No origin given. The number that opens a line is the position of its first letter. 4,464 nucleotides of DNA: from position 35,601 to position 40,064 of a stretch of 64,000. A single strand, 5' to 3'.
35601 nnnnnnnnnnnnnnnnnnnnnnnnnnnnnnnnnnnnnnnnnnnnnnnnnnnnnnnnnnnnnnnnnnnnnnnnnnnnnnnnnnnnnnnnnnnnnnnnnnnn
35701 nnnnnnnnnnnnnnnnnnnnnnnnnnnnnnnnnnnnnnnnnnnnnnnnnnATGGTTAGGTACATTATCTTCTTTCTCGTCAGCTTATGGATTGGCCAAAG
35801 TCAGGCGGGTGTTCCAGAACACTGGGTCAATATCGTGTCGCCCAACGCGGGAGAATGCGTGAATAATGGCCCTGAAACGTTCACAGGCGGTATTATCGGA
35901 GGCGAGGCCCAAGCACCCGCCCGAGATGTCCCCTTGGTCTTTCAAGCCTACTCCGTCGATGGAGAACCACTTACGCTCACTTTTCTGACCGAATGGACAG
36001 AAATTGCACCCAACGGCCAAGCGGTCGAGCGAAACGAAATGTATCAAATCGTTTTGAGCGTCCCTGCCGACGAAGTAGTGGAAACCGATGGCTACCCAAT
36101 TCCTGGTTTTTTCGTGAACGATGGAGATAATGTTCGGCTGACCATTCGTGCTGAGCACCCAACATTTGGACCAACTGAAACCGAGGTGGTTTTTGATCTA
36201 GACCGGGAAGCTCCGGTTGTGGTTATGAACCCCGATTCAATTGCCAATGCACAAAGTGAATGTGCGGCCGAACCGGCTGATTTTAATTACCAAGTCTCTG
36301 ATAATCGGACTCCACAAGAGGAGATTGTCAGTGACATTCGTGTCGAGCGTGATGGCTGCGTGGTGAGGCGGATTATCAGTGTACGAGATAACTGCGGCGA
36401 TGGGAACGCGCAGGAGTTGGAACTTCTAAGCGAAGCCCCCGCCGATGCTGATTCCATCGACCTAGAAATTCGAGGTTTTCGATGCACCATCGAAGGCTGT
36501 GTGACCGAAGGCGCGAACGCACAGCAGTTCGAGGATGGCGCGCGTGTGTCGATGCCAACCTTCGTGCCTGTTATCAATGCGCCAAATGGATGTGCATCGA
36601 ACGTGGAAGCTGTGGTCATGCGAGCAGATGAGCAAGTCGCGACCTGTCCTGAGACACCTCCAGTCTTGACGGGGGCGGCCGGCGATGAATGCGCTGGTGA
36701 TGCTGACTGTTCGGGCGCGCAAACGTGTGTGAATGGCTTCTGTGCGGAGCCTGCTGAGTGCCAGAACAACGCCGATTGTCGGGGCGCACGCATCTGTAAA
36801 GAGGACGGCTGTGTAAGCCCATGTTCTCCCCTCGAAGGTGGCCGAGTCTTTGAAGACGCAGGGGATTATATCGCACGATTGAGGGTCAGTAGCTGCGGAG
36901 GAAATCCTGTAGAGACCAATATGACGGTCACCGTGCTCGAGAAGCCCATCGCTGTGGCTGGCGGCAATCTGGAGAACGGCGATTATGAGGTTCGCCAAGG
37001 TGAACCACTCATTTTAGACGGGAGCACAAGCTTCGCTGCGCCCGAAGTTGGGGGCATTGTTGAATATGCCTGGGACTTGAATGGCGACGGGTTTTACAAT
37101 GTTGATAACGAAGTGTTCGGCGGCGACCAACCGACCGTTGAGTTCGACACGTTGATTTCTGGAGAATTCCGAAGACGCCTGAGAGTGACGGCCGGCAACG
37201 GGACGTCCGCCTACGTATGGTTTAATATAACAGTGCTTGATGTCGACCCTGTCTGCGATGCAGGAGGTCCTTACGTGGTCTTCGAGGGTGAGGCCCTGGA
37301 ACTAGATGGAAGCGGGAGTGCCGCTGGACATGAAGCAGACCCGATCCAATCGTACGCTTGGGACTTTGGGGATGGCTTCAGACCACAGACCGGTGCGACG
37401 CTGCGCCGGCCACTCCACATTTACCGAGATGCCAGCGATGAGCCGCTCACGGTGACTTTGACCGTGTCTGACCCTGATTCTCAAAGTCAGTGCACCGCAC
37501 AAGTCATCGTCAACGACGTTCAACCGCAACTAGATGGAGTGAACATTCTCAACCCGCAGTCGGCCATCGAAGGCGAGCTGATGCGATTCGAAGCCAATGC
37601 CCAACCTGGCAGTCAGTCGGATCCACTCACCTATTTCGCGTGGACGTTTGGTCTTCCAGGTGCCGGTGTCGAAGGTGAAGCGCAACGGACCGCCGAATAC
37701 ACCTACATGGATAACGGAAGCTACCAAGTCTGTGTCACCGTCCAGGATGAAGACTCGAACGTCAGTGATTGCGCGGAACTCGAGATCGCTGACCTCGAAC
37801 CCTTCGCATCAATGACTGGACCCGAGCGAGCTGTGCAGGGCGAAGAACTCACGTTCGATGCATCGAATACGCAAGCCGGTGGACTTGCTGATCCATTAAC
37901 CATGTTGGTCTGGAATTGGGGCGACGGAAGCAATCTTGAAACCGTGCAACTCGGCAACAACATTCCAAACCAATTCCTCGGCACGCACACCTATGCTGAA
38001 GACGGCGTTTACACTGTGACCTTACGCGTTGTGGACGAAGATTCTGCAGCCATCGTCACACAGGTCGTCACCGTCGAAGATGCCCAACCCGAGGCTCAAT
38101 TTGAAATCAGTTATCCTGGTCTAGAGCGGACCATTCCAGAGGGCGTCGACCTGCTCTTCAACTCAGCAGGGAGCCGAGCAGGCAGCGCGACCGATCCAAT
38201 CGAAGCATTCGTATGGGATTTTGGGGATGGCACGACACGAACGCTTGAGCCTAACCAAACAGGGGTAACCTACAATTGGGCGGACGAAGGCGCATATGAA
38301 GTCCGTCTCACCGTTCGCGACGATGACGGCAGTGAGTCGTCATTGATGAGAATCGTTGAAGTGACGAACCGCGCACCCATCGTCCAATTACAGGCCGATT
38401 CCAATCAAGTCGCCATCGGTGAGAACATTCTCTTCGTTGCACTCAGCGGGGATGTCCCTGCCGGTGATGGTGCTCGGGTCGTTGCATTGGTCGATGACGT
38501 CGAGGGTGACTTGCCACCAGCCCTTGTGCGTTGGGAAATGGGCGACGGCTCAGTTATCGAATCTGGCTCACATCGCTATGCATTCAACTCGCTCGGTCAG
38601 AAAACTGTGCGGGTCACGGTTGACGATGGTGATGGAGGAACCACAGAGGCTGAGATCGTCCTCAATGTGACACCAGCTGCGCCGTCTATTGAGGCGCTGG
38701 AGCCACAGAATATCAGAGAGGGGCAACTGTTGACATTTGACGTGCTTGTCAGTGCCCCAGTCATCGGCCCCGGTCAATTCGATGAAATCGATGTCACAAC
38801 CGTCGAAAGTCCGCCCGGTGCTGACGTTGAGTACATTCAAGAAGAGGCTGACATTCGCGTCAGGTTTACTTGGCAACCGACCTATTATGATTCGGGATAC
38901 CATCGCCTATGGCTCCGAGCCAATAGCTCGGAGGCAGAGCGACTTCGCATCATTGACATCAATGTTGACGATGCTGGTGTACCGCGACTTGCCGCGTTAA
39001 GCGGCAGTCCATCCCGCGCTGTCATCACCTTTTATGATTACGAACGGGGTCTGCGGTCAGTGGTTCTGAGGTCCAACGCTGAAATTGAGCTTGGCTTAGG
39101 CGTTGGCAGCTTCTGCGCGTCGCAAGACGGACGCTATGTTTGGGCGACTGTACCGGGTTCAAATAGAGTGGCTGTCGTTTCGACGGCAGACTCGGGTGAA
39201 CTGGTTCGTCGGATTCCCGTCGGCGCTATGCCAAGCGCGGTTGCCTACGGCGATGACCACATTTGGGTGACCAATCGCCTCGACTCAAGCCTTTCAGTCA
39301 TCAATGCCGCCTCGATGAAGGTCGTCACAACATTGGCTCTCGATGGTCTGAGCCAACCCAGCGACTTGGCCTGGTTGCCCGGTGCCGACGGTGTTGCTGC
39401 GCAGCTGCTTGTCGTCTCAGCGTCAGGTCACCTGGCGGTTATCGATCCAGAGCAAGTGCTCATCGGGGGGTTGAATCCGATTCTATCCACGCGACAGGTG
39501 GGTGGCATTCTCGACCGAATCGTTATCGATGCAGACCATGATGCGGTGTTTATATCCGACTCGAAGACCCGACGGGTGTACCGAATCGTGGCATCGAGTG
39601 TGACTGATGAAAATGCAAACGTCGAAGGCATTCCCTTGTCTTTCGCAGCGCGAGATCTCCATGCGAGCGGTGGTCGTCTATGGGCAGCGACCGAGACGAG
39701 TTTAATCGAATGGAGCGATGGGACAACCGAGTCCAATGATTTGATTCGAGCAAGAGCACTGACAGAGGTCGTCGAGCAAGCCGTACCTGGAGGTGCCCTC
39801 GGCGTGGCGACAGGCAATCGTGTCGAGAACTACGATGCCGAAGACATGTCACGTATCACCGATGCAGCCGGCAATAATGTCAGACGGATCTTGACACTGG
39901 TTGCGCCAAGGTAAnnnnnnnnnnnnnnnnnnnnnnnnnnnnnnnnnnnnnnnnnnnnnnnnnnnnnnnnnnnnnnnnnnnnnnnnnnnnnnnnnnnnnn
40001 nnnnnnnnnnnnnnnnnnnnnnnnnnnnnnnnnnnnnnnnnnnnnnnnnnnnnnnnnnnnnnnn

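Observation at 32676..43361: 10.7-kb block of three giant secreted proteins: two lipoproteins of matching Cys-rich/PPC-like architecture flanking a PKD/beta-propeller protein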

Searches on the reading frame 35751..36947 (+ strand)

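Call 44: search_protein_families(library=pfam, proteins=[window:35751-36947:+], max_evalue=10)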
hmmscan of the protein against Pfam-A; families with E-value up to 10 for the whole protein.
seq(399 aa): 4 families
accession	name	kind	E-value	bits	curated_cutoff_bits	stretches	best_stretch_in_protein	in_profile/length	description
PF23416.1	DUF7107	-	0.00066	20.4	24.6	2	313-355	1-47/48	Domain of unknown function (DUF7107)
PF04706.18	Dickkopf_N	-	0.03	15.1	25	1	311-332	30-51/51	Dickkopf N-terminal cysteine-rich region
PF00095.26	WAP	-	0.043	14.6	20.8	1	298-326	4-29/41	WAP-type (Whey Acidic Protein) 'four-disulfide core'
PF01683.23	EB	-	0.27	11.8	24.3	1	309-332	17-40/52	EB module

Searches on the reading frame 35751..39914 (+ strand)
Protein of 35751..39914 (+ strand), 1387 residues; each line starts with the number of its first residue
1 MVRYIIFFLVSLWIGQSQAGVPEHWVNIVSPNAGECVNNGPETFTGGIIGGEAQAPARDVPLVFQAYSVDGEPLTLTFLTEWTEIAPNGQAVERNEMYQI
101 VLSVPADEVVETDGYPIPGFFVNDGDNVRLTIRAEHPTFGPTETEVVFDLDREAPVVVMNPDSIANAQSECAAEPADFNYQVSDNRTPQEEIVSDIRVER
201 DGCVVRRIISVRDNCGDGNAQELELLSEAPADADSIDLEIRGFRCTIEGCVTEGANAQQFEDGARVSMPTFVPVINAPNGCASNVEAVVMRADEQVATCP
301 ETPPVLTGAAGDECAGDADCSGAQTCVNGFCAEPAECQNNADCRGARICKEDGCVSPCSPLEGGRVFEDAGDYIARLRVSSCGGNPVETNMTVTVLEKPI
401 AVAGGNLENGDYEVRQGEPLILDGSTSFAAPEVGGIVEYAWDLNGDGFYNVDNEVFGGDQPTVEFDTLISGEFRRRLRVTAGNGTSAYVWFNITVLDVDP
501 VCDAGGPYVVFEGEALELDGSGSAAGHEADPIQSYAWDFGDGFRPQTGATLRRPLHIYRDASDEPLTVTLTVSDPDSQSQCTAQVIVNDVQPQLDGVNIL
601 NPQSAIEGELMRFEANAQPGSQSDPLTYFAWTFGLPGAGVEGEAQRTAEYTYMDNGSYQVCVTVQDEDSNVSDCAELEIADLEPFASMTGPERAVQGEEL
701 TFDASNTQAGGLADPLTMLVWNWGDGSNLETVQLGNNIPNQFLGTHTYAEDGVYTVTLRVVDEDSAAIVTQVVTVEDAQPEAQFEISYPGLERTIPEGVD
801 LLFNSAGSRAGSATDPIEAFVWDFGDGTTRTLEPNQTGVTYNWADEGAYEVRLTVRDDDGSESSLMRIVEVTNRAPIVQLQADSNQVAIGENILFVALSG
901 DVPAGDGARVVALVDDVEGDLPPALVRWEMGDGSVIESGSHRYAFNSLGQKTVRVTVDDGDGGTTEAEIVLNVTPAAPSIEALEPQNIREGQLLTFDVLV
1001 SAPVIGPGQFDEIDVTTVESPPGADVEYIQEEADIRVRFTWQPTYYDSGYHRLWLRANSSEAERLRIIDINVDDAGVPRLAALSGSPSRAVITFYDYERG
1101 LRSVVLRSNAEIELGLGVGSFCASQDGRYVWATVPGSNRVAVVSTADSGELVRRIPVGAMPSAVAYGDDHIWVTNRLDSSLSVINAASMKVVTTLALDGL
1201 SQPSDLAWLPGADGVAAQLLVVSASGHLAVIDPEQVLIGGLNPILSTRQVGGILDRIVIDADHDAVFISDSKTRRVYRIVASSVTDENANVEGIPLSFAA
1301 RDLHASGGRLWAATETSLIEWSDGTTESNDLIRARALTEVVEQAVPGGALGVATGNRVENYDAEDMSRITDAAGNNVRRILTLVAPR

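Call 6: search_protein_families(library=pfam, proteins=[window:35751-39914:+], max_evalue=0.01)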
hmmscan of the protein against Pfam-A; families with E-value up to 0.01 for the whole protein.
window:35751-39914:+ (1387 aa): 6 families
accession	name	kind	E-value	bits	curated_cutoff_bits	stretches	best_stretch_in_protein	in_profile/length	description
PF18911.6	PKD_4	-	6.4e-60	199.6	27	5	799-864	18-77/85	PKD domain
PF00801.26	PKD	-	1.4e-37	127.9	23.5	5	817-864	29-74/80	PKD domain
PF22352.2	K319L-like_PKD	-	4.8e-13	49.4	27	0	411-495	4-84/84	K319L-like, PKD domain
PF17963.7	Big_9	-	4.7e-07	31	23.6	1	873-971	1-88/89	Bacterial Ig domain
PF07495.19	Y_Y_Y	-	0.00038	20.7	26.6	0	644-672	26-54/65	Y_Y_Y domain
PF23416.1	DUF7107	-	0.0029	18.4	24.6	1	313-355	1-47/48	Domain of unknown function (DUF7107)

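Call 7: search_protein_families(library=ncbifam, proteins=[window:35751-39914:+], max_evalue=0.01)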
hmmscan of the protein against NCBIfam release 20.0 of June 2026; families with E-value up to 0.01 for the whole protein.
window:35751-39914:+ (1387 aa): 7 families
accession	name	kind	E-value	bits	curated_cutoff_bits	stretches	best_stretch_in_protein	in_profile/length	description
TIGR00864.1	PCC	subfamily_domain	1.6e-18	64.6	1861.4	2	452-776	1177-1475/2700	polycystin cation channel protein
NF058578.1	CPR_pilus_PamR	equivalog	7.9e-12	44.6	300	1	720-782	184-244/297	pilus system RbmA-like protein PamR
NF033932.1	LapB_rpt_80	domain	8.3e-05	22.8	45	0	847-879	1-35/83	LapB repeat-containing protein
TIGR02276.1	beta_rpt_yvtn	repeat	0.00018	21.4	27.85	0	1169-1195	4-30/42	beta-propeller repeat protein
NF052280.1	7_blade_YncE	equivalog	0.0013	17.6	400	0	1136-1200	236-300/338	7-bladed beta-propeller protein YncE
TIGR03866.1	PQQ_ABC_repeats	subfamily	0.0018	17.4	287.3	1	1123-1195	224-297/310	PQQ-dependent catabolism-associated beta-propeller protein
NF012211.1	tand_rpt_95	domain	0.003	17.5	90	1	909-976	14-87/98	tandem-95 repeat protein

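Call 16: find_encoding_contigs(protein=window:35751-39914:+, flank=10000, max_places=6)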
Protein window:35751-39914:+ (1387 aa): no gene with exactly this product is on record in the collection.

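Call 28: search_solved_structures(query=window:35751-39914:+, max_evalue=0.01)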
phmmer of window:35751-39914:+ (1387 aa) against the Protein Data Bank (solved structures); distinct sequences matched with E-value up to 0.01: 7.
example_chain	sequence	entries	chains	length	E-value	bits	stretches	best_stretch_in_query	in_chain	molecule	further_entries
1l0q_A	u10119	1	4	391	3.9e-12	48.2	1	1111-1195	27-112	Surface layer protein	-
9lrk_A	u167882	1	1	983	7.9e-07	30.6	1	684-880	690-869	Collagenase ColH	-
9lqj_A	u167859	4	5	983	7.9e-07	30.6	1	684-880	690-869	Collagenase ColH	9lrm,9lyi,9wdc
2c26_A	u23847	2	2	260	8.4e-06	27.2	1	800-873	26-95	ENDOGLUCANASE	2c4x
4l9d_A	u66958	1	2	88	0.00022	22.5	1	810-871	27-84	Protease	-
4aqo_A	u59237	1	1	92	0.0041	18.3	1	684-776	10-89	COLLAGENASE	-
4jrw_A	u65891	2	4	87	0.0044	18.2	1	684-776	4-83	Collagenase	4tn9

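Call 88: search_solved_structures(query=A5, max_evalue=0.01)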
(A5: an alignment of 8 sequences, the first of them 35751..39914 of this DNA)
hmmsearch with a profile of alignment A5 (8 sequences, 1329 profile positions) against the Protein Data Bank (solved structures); distinct sequences matched with E-value up to 0.01: 22.
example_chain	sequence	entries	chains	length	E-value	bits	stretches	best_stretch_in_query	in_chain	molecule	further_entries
9lqj_A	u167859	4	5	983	4.1e-21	77.4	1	443-915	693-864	Collagenase ColH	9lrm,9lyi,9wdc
9lrk_A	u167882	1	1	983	4.1e-21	77.4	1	443-915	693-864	Collagenase ColH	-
1l0q_A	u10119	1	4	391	6.2e-20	73.5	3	756-813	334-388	Surface layer protein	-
4u6t_A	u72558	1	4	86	2.8e-12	48.2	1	732-808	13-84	ColH protein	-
4u7k_A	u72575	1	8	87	2.8e-12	48.2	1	731-808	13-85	ColH protein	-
2c26_A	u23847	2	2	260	4.8e-12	47.4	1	736-810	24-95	ENDOGLUCANASE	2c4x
4jrw_A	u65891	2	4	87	6.7e-12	46.9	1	731-811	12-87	Collagenase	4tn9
4aqo_A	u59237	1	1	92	1.5e-11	45.8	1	730-810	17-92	COLLAGENASE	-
2y72_A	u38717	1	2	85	1.7e-11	45.6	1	731-810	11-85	COLLAGENASE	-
4l9d_A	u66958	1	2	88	1.8e-10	42.2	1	735-808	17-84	Protease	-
2y3u_A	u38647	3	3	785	9e-10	39.8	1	730-810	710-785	COLLAGENASE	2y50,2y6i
4jgu_A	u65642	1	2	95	7.8e-09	36.7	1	472-912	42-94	ColH protein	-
6nz0_Z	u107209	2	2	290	3e-08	34.8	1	373-436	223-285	Dyslexia-associated protein KIAA0319-like protein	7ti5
6aem_A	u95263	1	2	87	8e-08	33.4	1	754-808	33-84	PKD domain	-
5c2v_B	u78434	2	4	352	0.00037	21.2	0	1049-1086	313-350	HYDRAZINE SYNTHASE BETA SUBUNIT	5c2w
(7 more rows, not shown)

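Call 101: find_homologous_proteins(query=window:35751-39914:+, max_evalue=1e-30)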
Query window:35751-39914:+ (1387 aa): 30 proteins with E <= 1e-30 among 8000 candidates.
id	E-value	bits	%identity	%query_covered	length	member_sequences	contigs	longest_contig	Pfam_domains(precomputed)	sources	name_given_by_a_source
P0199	0.0e+0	2876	90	100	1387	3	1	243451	PF22352.3,PF00801.27,PF18911.7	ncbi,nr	ncbi:MAG: hypothetical protein CMH52_05555 [Myxococcales bacterium]|nr:hypothetical protein [Myxococ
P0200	0.0e+0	1969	62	100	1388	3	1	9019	PF22352.3,PF00801.27,PF18911.7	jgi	jgi:PKD repeat protein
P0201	0.0e+0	1889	60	100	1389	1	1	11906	PF22352.3,PF00801.27,PF18911.7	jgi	jgi:PKD repeat protein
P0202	0.0e+0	1877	60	100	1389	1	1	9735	PF22352.3,PF00801.27,PF18911.7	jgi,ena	-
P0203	0.0e+0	1699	69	76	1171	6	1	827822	PF22352.3,PF00801.27,PF18911.7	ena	-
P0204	7.4e-278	944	39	99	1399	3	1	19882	PF22352.3,PF00801.27,PF18911.7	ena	-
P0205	3.3e-273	928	40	99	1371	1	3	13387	PF07495.20,PF22352.3,PF00801.27,PF18981.7,PF05345.19,PF18911.7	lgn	-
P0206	2.5e-267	909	39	99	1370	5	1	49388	PF22352.3,PF00801.27,PF18981.7,PF18911.7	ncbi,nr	ncbi:MAG: PKD domain-containing protein [Myxococcales bacterium]|nr:PKD domain-containing protein [M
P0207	4.7e-247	842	37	100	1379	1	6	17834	PF22352.3,PF00801.27,PF18911.7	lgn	-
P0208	6.2e-220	752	40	74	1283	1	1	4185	PF22352.3,PF00801.27,PF18911.7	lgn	-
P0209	2.2e-202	694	39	72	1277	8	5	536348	PF22352.3,PF00801.27,PF18911.7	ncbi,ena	-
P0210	3.3e-197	676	38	74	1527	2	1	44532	PF00801.27,PF18911.7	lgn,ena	-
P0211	6.8e-188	646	36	89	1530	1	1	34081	PF22352.3,PF00801.27,PF18911.7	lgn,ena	-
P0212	2.0e-186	641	38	74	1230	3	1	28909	PF22352.3,PF00801.27,PF18911.7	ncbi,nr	ncbi:PKD domain-containing protein [Myxococcota bacterium]|nr:PKD domain-containing protein [Myxococ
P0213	1.7e-180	621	34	98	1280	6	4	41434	PF22352.3,PF00801.27,PF18911.7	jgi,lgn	jgi:YVTN family beta-propeller protein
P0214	1.6e-174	601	33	100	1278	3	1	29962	PF22352.3,PF00801.27,PF18911.7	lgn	-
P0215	2.8e-170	587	34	95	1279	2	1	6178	PF22352.3,PF00801.27,PF18911.7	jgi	jgi:YVTN family beta-propeller protein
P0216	6.9e-170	586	35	76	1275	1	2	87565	PF22352.3,PF00801.27,PF18911.7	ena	-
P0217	5.6e-153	530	34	80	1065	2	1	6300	PF00801.27,PF18911.7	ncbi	ncbi:MAG: PKD repeat protein, partial [Bradymonadia bacterium]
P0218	7.4e-150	520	35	74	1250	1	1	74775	PF22352.3,PF00801.27,PF18911.7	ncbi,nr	ncbi:MAG: PKD domain-containing protein [Myxococcales bacterium]|nr:PKD domain-containing protein [M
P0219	1.0e-113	400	31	74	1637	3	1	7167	PF22352.3,PF00801.27,PF18911.7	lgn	-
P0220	2.8e-79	286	29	53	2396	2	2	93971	PF07495.20,PF00801.27,PF18981.7,PF23194.2,PF16403.12,PF25788.3,PF08329.17,PF16967.12,PF18911.7,PF21027.4,PF22352.3,PF17963.8,PF05345.19,PF19077.7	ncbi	-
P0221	1.2e-65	241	32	34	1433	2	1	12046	PF07495.20,PF21027.4,PF22352.3,PF00801.27,PF17963.8,PF08329.17,PF02010.22,PF16407.12,PF18911.7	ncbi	-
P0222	5.0e-59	219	29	32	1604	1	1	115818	PF21027.4,PF14347.12,PF22352.3,PF00801.27,PF18981.7,PF02010.22,PF13115.12,PF16967.12,PF18911.7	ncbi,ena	-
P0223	2.5e-53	200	29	41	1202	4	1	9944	PF21027.4,PF22352.3,PF00801.27,PF17963.8,PF02010.22,PF18911.7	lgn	-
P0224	3.4e-46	176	27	47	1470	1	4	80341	PF07495.20,PF22352.3,PF00801.27,PF17963.8,PF05345.19,PF18911.7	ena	-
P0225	1.6e-45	174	27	46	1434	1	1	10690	PF21027.4,PF22352.3,PF00801.27,PF17963.8,PF05345.19,PF18911.7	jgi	jgi:PKD repeat protein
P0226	5.6e-37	146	33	28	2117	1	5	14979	PF07495.20,PF00801.27,PF11617.14,PF02010.22,PF18911.7,PF00754.32,PF21027.4,PF22352.3,PF07738.20,PF17963.8,PF02369.23,PF22633.4,PF05345.19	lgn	-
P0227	7.6e-36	142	26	35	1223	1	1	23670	PF22352.3,PF00801.27,PF18981.7,PF16403.12,PF16967.12,PF18911.7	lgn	-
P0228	1.2e-34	138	26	40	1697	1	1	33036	PF07495.20,PF14347.12,PF00801.27,PF16403.12,PF08329.17,PF06832.19,PF24107.2,PF16967.12,PF18911.7,PF22352.3,PF17963.8,PF20009.5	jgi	jgi:PKD repeat protein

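Call 102: find_encoding_contigs(protein=P0209, flank=8000, max_places=1)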
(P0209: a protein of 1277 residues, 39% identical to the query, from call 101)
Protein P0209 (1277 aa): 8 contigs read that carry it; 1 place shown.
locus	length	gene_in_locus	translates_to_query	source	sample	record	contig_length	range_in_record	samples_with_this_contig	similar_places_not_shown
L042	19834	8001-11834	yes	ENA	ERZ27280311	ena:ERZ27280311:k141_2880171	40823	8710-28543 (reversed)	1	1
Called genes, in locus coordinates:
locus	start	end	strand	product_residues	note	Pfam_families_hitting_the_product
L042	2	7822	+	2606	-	PF22352:K319L-like_PKD (faint), PF00801:PKD, PF18911:PKD_4, PF00801:PKD (weak), PF18911:PKD_4, PF00801:PKD (weak), PF18911:PKD_4 (weak)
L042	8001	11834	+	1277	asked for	PF22352:K319L-like_PKD (faint), PF18911:PKD_4, PF00801:PKD, PF18911:PKD_4, PF00801:PKD, PF18911:PKD_4, PF00801:PKD (weak), PF18911:PKD_4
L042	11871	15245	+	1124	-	PF04151:PPC (faint)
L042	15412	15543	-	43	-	-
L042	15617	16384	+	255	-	PF00753:Lactamase_B, PF23023:Anti-Pycsar_Apyc1 (weak), PF12706:Lactamase_B_2 (weak), PF16123:HAGH_C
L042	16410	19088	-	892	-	-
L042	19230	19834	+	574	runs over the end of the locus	PF03460:NIR_SIR_ferr, PF01077:NIR_SIR, PF03460:NIR_SIR_ferr, PF01077:NIR_SIR (weak)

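Call 103: find_encoding_contigs(protein=P0206, flank=8000, max_places=1)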
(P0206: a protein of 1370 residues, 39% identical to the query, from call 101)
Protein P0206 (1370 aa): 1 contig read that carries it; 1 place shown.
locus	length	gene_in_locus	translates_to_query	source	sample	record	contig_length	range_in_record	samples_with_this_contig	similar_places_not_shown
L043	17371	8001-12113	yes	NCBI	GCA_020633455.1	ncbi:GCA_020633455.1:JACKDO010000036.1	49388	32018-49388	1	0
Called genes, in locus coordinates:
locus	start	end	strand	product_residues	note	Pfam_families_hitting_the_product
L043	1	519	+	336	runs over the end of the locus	PF08240:ADH_N, PF00107:ADH_zinc_N, PF13602:ADH_zinc_N_2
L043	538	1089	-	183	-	-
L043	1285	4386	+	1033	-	-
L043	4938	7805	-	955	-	-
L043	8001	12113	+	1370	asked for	PF00801:PKD, PF18911:PKD_4, PF00801:PKD, PF18911:PKD_4, PF00801:PKD, PF18911:PKD_4, PF00801:PKD (weak), PF18911:PKD_4, +2 more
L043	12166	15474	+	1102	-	-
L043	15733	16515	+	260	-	PF00753:Lactamase_B, PF16123:HAGH_C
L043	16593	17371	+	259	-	PF00005:ABC_tran, PF13304:AAA_21 (weak)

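Call 104: find_encoding_contigs(protein=P0216, flank=8000, max_places=1)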
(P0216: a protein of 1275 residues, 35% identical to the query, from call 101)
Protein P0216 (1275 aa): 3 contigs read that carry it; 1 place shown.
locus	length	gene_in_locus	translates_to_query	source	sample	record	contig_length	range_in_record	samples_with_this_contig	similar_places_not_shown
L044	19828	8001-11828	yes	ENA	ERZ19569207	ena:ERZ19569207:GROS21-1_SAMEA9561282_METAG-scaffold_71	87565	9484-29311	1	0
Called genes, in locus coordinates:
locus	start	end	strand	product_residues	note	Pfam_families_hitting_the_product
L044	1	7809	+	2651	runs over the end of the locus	PF22352:K319L-like_PKD (faint), PF00801:PKD (weak), PF18911:PKD_4 (weak), PF00801:PKD, PF18911:PKD_4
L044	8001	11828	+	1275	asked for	PF18911:PKD_4, PF00801:PKD (weak), PF18911:PKD_4, PF00801:PKD, PF18911:PKD_4, PF00801:PKD (weak), PF18911:PKD_4, PF18911:PKD_4, +2 more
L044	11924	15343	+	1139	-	PF04151:PPC (weak)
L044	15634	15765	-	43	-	-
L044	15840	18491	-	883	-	-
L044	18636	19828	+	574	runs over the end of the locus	PF03460:NIR_SIR_ferr, PF01077:NIR_SIR, PF03460:NIR_SIR_ferr, PF01077:NIR_SIR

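Call 105: find_encoding_contigs(protein=P0218, flank=8000, max_places=1)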
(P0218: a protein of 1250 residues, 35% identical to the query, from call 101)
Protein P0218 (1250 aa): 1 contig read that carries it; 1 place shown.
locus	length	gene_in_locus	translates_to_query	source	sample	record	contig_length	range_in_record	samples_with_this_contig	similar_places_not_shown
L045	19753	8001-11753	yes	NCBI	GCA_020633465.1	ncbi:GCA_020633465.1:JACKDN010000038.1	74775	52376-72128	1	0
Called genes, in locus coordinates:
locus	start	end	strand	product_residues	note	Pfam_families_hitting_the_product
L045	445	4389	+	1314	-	-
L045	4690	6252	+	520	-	-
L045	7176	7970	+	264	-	PF11617:Cu-binding_MopE (faint)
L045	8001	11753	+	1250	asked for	PF22352:K319L-like_PKD (faint), PF18911:PKD_4, PF00801:PKD, PF18911:PKD_4, PF00801:PKD, PF18911:PKD_4, PF00801:PKD, PF18911:PKD_4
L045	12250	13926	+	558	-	PF11617:Cu-binding_MopE (weak)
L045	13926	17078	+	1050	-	PF04151:PPC (faint)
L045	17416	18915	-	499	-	PF04715:, PF00425:Chorismate_bind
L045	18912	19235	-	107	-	PF01371:Trp_repressor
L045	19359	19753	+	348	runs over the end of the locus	PF03781:FGE-sulfatase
